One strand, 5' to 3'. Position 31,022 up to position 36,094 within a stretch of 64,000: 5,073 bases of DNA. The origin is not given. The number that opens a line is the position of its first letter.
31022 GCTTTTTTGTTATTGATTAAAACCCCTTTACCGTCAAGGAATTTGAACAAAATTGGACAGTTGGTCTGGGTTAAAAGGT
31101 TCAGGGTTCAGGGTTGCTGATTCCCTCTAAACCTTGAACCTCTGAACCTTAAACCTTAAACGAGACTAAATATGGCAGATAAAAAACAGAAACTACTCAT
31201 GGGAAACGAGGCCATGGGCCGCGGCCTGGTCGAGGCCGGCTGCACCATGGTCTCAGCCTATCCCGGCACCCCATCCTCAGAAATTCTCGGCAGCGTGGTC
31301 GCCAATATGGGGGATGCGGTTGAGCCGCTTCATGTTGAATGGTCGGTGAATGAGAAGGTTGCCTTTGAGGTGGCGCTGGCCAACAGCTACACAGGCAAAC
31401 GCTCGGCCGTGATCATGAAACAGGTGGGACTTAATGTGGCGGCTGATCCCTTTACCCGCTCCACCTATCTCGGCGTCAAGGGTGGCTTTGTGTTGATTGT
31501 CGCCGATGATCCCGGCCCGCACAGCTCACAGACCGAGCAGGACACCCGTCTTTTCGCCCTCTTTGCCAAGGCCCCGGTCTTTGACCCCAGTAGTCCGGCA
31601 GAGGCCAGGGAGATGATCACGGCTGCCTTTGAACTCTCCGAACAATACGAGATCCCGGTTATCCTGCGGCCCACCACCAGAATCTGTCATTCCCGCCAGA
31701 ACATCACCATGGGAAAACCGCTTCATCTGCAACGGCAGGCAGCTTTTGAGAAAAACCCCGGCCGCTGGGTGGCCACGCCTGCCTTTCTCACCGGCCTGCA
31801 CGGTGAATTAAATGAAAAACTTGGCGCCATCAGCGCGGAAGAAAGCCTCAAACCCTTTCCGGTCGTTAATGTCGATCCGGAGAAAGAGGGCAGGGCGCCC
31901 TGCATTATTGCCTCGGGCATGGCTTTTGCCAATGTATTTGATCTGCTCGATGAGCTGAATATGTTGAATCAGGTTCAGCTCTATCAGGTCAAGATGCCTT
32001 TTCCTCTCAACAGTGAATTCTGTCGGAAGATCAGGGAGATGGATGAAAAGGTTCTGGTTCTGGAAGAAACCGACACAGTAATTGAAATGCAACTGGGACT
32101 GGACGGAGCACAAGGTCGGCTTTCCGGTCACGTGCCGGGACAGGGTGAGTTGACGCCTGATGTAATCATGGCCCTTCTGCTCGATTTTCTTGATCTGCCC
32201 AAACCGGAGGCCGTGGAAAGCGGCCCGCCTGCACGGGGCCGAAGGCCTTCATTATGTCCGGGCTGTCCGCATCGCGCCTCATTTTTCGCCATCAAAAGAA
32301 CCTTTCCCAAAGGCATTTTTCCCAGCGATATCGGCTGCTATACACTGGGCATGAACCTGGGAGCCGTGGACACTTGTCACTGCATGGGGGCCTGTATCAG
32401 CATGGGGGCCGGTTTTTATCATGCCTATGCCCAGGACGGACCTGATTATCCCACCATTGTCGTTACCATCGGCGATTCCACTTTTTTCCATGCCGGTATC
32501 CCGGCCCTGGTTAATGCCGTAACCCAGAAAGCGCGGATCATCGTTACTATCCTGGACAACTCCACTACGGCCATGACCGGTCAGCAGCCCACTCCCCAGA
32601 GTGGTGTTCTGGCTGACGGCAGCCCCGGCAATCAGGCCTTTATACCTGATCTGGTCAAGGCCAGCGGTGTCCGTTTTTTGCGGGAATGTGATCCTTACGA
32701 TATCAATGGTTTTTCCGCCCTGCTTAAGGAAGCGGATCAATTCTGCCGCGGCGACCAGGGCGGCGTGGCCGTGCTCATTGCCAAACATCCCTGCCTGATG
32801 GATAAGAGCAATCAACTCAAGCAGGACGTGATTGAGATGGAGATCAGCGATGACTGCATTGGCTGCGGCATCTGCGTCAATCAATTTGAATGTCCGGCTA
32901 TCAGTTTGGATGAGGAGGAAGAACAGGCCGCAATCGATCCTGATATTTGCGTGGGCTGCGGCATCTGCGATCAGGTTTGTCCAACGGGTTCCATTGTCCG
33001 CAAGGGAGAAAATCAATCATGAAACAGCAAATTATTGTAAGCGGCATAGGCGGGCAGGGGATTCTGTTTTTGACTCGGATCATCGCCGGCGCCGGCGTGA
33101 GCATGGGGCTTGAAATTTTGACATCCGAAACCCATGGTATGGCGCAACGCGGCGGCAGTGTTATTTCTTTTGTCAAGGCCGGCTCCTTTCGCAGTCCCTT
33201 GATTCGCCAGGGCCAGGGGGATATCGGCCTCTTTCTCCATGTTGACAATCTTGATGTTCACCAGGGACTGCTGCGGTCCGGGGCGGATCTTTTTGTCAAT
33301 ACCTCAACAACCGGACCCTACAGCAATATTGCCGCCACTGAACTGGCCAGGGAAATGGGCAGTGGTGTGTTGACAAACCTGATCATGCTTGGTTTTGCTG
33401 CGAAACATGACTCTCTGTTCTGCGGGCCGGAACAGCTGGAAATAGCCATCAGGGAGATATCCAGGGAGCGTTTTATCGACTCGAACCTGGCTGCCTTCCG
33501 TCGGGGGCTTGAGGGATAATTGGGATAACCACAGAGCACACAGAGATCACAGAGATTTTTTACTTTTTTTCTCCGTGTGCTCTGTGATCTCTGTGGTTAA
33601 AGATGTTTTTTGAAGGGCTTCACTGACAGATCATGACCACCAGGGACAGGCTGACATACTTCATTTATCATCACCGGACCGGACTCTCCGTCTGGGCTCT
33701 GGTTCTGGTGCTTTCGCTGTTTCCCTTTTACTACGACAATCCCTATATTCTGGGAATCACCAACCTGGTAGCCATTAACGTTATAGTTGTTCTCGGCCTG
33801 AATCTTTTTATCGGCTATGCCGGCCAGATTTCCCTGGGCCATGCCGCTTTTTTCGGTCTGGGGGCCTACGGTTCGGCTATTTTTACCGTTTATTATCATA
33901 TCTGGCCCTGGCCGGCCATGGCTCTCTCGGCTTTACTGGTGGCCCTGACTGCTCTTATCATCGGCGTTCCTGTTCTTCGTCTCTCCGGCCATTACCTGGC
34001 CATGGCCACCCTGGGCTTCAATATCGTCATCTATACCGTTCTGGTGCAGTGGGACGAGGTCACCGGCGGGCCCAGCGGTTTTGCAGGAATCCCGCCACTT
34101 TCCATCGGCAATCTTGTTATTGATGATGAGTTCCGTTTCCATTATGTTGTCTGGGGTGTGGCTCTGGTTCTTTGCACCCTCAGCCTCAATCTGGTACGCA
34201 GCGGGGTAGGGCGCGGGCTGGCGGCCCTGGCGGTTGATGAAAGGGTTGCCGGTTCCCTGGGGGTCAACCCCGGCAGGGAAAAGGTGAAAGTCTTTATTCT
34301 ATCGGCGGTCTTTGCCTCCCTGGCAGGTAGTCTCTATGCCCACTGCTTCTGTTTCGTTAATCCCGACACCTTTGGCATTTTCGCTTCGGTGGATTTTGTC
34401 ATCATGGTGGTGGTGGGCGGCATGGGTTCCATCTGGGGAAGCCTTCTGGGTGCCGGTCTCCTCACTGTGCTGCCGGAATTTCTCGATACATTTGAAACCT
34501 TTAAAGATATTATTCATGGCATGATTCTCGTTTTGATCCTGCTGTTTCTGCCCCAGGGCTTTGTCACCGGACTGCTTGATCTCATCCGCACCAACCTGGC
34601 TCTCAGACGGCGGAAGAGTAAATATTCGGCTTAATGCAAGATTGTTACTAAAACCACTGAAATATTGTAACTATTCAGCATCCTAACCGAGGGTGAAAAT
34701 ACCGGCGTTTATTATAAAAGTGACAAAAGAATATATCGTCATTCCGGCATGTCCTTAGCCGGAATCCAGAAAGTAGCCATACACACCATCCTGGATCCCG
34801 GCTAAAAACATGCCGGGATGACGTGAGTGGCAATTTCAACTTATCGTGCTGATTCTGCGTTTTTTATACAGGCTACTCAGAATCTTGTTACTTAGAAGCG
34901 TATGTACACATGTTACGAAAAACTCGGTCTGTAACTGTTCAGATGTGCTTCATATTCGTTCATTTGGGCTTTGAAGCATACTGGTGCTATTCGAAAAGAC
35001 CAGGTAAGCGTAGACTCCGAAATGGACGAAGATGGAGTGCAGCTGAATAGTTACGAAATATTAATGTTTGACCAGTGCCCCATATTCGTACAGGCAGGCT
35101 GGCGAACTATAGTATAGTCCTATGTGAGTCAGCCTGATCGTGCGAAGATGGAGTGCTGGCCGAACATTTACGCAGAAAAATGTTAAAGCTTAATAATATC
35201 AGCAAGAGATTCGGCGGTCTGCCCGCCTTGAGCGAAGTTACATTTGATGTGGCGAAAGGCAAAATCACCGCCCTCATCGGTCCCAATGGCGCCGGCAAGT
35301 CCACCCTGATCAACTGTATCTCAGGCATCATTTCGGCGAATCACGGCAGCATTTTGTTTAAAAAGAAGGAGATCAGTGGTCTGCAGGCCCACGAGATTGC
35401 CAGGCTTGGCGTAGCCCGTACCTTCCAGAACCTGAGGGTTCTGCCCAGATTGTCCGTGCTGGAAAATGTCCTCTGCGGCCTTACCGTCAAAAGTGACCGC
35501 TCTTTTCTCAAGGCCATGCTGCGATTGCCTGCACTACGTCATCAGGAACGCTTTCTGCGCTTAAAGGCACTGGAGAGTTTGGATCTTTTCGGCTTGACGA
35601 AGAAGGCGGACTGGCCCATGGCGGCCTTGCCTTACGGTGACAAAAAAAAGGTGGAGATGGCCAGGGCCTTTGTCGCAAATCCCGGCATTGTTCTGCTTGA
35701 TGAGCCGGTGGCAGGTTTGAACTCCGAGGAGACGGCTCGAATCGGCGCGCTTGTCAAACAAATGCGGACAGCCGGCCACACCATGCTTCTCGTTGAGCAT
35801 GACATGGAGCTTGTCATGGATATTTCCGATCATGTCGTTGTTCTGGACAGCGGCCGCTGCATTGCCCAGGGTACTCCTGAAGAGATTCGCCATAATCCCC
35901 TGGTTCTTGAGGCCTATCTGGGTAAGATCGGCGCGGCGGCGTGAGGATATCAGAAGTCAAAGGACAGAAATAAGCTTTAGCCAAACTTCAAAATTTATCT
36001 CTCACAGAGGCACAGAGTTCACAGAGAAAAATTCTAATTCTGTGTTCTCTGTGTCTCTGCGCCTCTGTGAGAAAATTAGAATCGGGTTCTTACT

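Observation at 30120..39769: Transporter and enzyme genes interleaved, with the LivF ATPase translationally fused to an arylacetate-CoA ligase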

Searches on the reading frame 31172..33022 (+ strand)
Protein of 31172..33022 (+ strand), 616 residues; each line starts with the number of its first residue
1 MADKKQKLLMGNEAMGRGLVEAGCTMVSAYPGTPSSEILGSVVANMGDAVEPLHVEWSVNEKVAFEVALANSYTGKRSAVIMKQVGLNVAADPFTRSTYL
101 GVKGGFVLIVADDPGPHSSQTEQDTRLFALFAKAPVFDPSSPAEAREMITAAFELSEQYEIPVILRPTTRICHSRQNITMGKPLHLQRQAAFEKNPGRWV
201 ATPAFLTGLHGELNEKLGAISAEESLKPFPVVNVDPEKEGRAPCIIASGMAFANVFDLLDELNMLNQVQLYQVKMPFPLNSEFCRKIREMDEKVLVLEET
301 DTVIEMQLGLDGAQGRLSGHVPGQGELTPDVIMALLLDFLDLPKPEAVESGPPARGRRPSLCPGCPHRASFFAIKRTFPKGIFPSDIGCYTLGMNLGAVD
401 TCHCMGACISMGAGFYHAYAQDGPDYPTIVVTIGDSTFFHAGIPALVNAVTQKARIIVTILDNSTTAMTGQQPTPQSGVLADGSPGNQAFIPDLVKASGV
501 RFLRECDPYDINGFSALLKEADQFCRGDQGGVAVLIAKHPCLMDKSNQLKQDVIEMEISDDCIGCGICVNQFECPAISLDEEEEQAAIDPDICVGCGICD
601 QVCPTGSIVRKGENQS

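Call 3: search_protein_families(library=pfam, proteins=[window:31172-33022:+])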
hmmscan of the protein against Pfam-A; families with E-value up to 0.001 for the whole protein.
window:31172-33022:+ (616 aa): 9 families
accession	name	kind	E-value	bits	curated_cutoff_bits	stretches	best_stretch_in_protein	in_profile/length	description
PF02775.26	TPP_enzyme_C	-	4e-13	49.8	21.9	1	386-522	1-141/151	Thiamine pyrophosphate enzyme, C-terminal TPP binding domain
PF01855.24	POR_N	-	2.4e-09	37.7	27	1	18-183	2-170/231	Pyruvate flavodoxin/ferredoxin oxidoreductase, thiamine diP-bdg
PF12838.12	Fer4_7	-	1.9e-07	31.9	27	1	562-606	2-51/52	4Fe-4S dicluster domain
PF00037.32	Fer4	-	5.3e-07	29.6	21.1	1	587-608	2-23/24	4Fe-4S binding domain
PF14697.11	Fer4_21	-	6.8e-07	29.8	35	1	560-606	6-55/59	4Fe-4S dicluster domain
PF13237.11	Fer4_10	-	3.4e-06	27.3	25.5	1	559-604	6-53/53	4Fe-4S dicluster domain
PF12797.12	Fer4_2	-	1.8e-05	24.8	24.5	1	587-605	4-22/22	4Fe-4S binding domain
PF13484.11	Fer4_16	-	0.00012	23.2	30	0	593-611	2-20/66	4Fe-4S double cluster binding domain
PF13187.11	Fer4_9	-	0.00015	22.2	27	1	561-607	1-51/52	4Fe-4S dicluster domain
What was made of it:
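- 31172..33022 (+): iorA, the IOR alpha subunit with a C-terminal 2x[4Fe-4S] domain (616 aa). POR_N, TPP_enzyme_C and Fer4 domains (call 3).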

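Call 14: search_protein_families(library=ncbifam, proteins=[window:31172-33022:+])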
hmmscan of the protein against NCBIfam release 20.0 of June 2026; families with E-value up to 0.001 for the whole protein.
window:31172-33022:+ (616 aa): 40 families (the best 25 are shown)
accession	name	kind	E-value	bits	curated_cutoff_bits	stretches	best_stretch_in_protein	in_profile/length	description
TIGR03336.1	IOR_alpha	equivalog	3.3e-189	630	650.9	1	6-608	2-595/595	indolepyruvate ferredoxin oxidoreductase subunit alpha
NF009589.0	PRK13030.1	subfamily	1.4e-27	95.9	816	2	341-474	420-545/1170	indolepyruvate ferredoxin oxidoreductase family protein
NF009588.0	PRK13029.1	subfamily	1.1e-18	66.7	952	2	352-475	447-562/1196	indolepyruvate ferredoxin oxidoreductase family protein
TIGR03710.1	OAFO_sf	subfamily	4.4e-14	52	482.75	1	3-79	190-264/561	2-oxoacid:acceptor oxidoreductase subunit alpha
NF006412.0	PRK08659.1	equivalog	1.3e-13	51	411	2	4-46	3-45/378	2-oxoacid:acceptor oxidoreductase subunit alpha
NF005507.0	PRK07119.1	subfamily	8.8e-11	41.2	399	1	5-171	3-173/352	3-methyl-2-oxobutanoate dehydrogenase subunit VorB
NF058577.1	FdxA_fam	equivalog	9.3e-10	38.6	65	1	557-606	4-51/52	4Fe-4S ferredoxin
NF045874.1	Vhu_polyferre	exception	2.3e-09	36.5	600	1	543-612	110-178/381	F420-non-reducing hydrogenase associated-polyferredoxin VhuB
NF007203.0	PRK09624.1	equivalog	1.1e-08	35.3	171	1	559-610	50-100/105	pyuvate ferredoxin oxidoreductase subunit delta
TIGR02179.1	PorD_KorD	subfamily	4.7e-08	33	60.05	1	559-610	24-74/78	2-oxoacid:acceptor oxidoreductase, delta subunit, pyruvate/2-ketoisovalerate family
NF040684.1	PorD_Arch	equivalog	1.6e-07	31.3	120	1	559-612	31-83/85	pyruvate synthase subunit PorD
NF007202.0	PRK09623.1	equivalog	1.8e-07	31.4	166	1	558-611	49-101/105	3-methyl-2-oxobutanoate dehydrogenase subunit delta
TIGR02700.1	flavo_MJ0208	hypoth_equivalog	4.4e-07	29.4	251.35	1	553-609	141-195/234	dihydromethanopterin reductase (acceptor)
NF010369.0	PRK13795.1-4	equivalog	4.8e-07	28.4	1086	1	541-608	557-624/633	hypothetical protein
NF045790.1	OxalOxreddelta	equivalog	1e-06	28.2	230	1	560-609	260-307/316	oxalate oxidoreductase subunit delta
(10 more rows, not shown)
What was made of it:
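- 31172..33022 (+): TIGR03336 IOR_alpha scores 630 bits against a cut-off of 650.9 (call 14).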

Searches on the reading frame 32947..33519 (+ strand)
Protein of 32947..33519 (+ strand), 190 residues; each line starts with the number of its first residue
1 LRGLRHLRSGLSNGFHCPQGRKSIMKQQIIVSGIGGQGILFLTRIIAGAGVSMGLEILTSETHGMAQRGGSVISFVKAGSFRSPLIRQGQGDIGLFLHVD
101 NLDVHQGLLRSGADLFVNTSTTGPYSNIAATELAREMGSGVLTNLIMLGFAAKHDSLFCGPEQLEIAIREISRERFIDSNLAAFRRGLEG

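Call 3: search_protein_families(library=pfam, proteins=[window:32947-33519:+])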
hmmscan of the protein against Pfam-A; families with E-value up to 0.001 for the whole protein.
window:32947-33519:+ (190 aa): 1 family
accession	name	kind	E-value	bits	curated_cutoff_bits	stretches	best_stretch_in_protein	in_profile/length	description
PF01558.24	POR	-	1.1e-23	84.7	27.4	1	35-189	1-173/173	Pyruvate ferredoxin/flavodoxin oxidoreductase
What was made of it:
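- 33019..33519 (+): iorB, the IOR beta subunit (166 aa); its start overlaps the iorA stop (ATGA). POR domain (call 3).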

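Call 14: search_protein_families(library=ncbifam, proteins=[window:33019-33519:+])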
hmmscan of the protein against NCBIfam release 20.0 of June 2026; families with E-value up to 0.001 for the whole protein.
window:33019-33519:+ (166 aa): 21 families
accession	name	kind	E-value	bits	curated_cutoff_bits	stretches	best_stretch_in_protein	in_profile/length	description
NF004916.0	PRK06274.1-2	equivalog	1.9e-58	197.5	227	1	1-165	1-174/178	indolepyruvate oxidoreductase subunit beta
NF005329.0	PRK06853.2-4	equivalog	4.8e-43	147.4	267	1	3-165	2-170/175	indolepyruvate oxidoreductase subunit beta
NF005323.0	PRK06853.1-3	equivalog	3.4e-27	95.6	238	2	2-100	6-104/197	indolepyruvate oxidoreductase subunit beta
NF005322.0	PRK06853.1-2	equivalog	6.7e-27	94.5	237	2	3-100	6-104/197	indolepyruvate oxidoreductase subunit beta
NF005325.0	PRK06853.1-5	equivalog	8.4e-27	94.2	230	2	2-100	3-102/192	indolepyruvate oxidoreductase subunit beta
TIGR03334.1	IOR_beta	equivalog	1.2e-26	93.9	205.8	2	4-100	2-98/189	indolepyruvate ferredoxin oxidoreductase subunit beta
NF005324.0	PRK06853.1-4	equivalog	1.5e-23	83.7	222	2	1-71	1-73/196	indolepyruvate oxidoreductase subunit beta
NF005328.0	PRK06853.2-2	equivalog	4e-18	65.8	240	1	4-69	5-70/192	indolepyruvate oxidoreductase subunit beta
NF004917.0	PRK06274.1-3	equivalog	8.3e-18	65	284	1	1-103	1-104/203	indolepyruvate oxidoreductase subunit beta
NF004915.0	PRK06274.1-1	equivalog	2.1e-17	63.2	274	1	1-74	1-75/194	indolepyruvate oxidoreductase subunit beta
NF005327.0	PRK06853.2-1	equivalog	4.9e-15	55.9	242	1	4-70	5-71/194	indolepyruvate oxidoreductase subunit beta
NF005326.0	PRK06853.1-6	equivalog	7e-15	55.3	348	1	4-96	5-98/202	indolepyruvate oxidoreductase subunit beta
NF004918.0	PRK06274.1-4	equivalog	1.4e-14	54.3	278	1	1-97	1-98/202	indolepyruvate oxidoreductase subunit beta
NF009589.0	PRK13030.1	subfamily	6.3e-11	40.7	816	1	3-58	729-784/1170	indolepyruvate ferredoxin oxidoreductase family protein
NF009588.0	PRK13029.1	subfamily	1.6e-09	36.3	952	1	4-56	746-798/1196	indolepyruvate ferredoxin oxidoreductase family protein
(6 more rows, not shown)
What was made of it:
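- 33019..33519 (+): NF004916 IorB scores 197.5 bits against a cut-off of 227 (call 14).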

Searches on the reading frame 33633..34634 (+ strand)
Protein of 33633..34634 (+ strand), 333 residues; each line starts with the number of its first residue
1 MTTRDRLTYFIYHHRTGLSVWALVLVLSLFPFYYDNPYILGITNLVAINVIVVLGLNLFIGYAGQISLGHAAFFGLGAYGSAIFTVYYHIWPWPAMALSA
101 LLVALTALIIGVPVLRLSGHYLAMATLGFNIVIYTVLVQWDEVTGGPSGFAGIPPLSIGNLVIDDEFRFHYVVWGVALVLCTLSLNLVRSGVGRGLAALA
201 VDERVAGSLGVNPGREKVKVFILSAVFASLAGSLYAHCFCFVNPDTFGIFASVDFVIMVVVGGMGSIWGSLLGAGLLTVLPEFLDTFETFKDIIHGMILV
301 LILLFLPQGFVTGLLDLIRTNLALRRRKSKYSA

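Call 3: search_protein_families(library=pfam, proteins=[window:33633-34634:+])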
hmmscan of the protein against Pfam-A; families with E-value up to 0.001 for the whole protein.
window:33633-34634:+ (333 aa): 1 family
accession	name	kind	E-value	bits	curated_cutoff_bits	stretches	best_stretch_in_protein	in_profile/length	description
PF02653.21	BPD_transp_2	-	2.5e-42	145.3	26.8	1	39-303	2-269/269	Branched-chain amino acid transport system / permease component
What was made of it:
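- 33633..34634 (+): livM-type permease (333 aa). BPD_transp_2 at 2.5e-42 (call 3).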

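Call 14: search_protein_families(library=ncbifam, proteins=[window:33633-34634:+])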
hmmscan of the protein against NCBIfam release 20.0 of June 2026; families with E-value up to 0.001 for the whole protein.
window:33633-34634:+ (333 aa): 7 families
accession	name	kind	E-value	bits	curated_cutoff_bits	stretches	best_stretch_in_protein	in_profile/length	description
NF008450.0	PRK11301.1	subfamily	2.2e-53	182.2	366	2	171-324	265-415/418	high-affinity branched-chain amino acid ABC transporter permease LivM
TIGR03408.1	urea_trans_UrtC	equivalog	4.6e-34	118.6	296.2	2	93-311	89-311/313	urea ABC transporter permease subunit UrtC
TIGR03727.1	urea_t_UrtC_arc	equivalog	1.7e-22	79.9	575.55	1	24-321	36-348/369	urea ABC transporter, permease protein UrtC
TIGR03409.1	urea_trans_UrtB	equivalog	8.5e-15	55.2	250.3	1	45-310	10-285/291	urea ABC transporter permease subunit UrtB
TIGR03622.1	urea_t_UrtB_arc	equivalog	2.4e-11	43.5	374.25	1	42-319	7-284/284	urea ABC transporter, permease protein UrtB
NF008011.0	PRK10740.1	equivalog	1.5e-10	41.2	379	1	169-311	156-300/308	high-affinity branched-chain amino acid ABC transporter permease LivH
NF007067.0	PRK09512.1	equivalog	6.7e-06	25.5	398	1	21-298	27-309/321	ribose ABC transporter permease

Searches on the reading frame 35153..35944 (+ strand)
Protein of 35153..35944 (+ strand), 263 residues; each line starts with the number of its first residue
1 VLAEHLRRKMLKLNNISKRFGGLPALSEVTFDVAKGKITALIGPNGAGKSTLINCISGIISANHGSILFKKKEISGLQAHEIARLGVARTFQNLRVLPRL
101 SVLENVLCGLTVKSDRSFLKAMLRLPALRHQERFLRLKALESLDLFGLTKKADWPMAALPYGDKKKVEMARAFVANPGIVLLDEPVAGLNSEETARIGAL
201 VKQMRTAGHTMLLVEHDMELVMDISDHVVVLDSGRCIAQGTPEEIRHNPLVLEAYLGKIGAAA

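Call 3: search_protein_families(library=pfam, proteins=[window:35153-35944:+])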
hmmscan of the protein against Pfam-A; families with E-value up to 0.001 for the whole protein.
window:35153-35944:+ (263 aa): 7 families
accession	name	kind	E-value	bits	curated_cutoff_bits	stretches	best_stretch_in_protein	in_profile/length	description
PF00005.33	ABC_tran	-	2.3e-28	99.9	25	1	26-187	1-137/137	ABC transporter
PF12399.14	BCA_ABC_TP_C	-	1.3e-10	41.1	25.5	1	235-258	1-24/27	Branched-chain amino acid ATP-binding cassette transporter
PF13304.12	AAA_21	-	5.6e-09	36.9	27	1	38-100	1-48/304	AAA domain, putative AbiEii toxin, Type IV TA system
PF13476.12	AAA_23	-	1.2e-06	29.8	27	1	27-59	11-42/201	AAA domain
PF13555.12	AAA_29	-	7.2e-06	26.1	27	1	29-64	15-50/61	P-loop containing region of AAA domain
PF03193.22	RsgA_GTPase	-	8.7e-05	22.9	30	1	33-67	103-137/174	RsgA GTPase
PF02463.25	SMC_N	-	9.2e-05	22.4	40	0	35-67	23-55/220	RecF/RecN/SMC N terminal domain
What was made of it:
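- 35180..35944 (+): livG-type ATPase (254 aa from ATG 35180). ABC_tran plus BCA_ABC_TP_C (call 3).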

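Call 14: search_protein_families(library=ncbifam, proteins=[window:35183-35944:+])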
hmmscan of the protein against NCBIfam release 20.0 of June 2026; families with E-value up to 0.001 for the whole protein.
window:35183-35944:+ (253 aa): 192 families (the best 25 are shown)
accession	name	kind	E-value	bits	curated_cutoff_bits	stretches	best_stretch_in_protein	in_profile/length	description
NF008449.1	PRK11300.1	equivalog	1.3e-74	250.6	362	1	1-248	6-254/255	high-affinity branched-chain amino acid ABC transporter ATP-binding protein LivG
TIGR03411.1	urea_trans_UrtD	equivalog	1.9e-61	207.8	304.1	1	1-248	3-242/242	urea ABC transporter ATP-binding protein UrtD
TIGR04406.1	LPS_export_lptB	equivalog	6.3e-44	150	240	1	1-248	2-235/239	LPS export ABC transporter ATP-binding protein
TIGR02315.1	ABC_phnC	equivalog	3.4e-42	144.5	266.1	1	1-238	2-236/243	phosphonate ABC transporter ATP-binding protein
NF008442.0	PRK11288.1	equivalog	1.1e-40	139.4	689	1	1-241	8-237/504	L-arabinose ABC transporter ATP-binding protein AraG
TIGR03873.1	F420-0_ABC_ATP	hypoth_equivalog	3.3e-38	131.4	372.4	1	1-245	2-234/256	putative F420-0 ABC transporter ATP-binding protein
NF007253.0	PRK09700.1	equivalog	4.5e-38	131.1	772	1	2-241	7-238/510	D-allose ABC transporter ATP-binding protein AlsA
TIGR03410.1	urea_trans_UrtE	equivalog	6.9e-38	130.4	285.8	1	1-238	1-222/230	urea ABC transporter ATP-binding subunit UrtE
TIGR00968.1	3a0106s01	subfamily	7.1e-38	130.4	342.75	1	2-240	2-223/237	sulfate ABC transporter ATP-binding protein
TIGR01188.1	drrA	subfamily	1.4e-37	129.7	312.45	1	8-237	1-213/302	daunorubicin resistance ABC transporter, ATP-binding protein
NF043075.1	MMSYN1_0197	equivalog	1.9e-37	129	550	1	1-239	3-224/341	spermidine/putrescine ABC transporter ATP-binding protein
NF041861.1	YtfR_transport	equivalog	2.3e-37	128.6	850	1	1-241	2-230/492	galactofuranose ABC transporter, ATP-binding protein YtfR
TIGR03265.1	PhnT2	equivalog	3.1e-37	128.6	457.7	1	1-239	5-226/353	putative 2-aminoethylphosphonate ABC transporter ATP-binding protein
NF008144.0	PRK10895.1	equivalog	1.4e-36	126.2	381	1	3-248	6-237/241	LPS export ABC transporter ATP-binding protein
TIGR03864.1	PQQ_ABC_ATP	hypoth_equivalog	5.3e-36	124.2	302.25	1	1-238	2-222/236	ABC transporter, ATP-binding subunit, PQQ-dependent alcohol dehydrogenase system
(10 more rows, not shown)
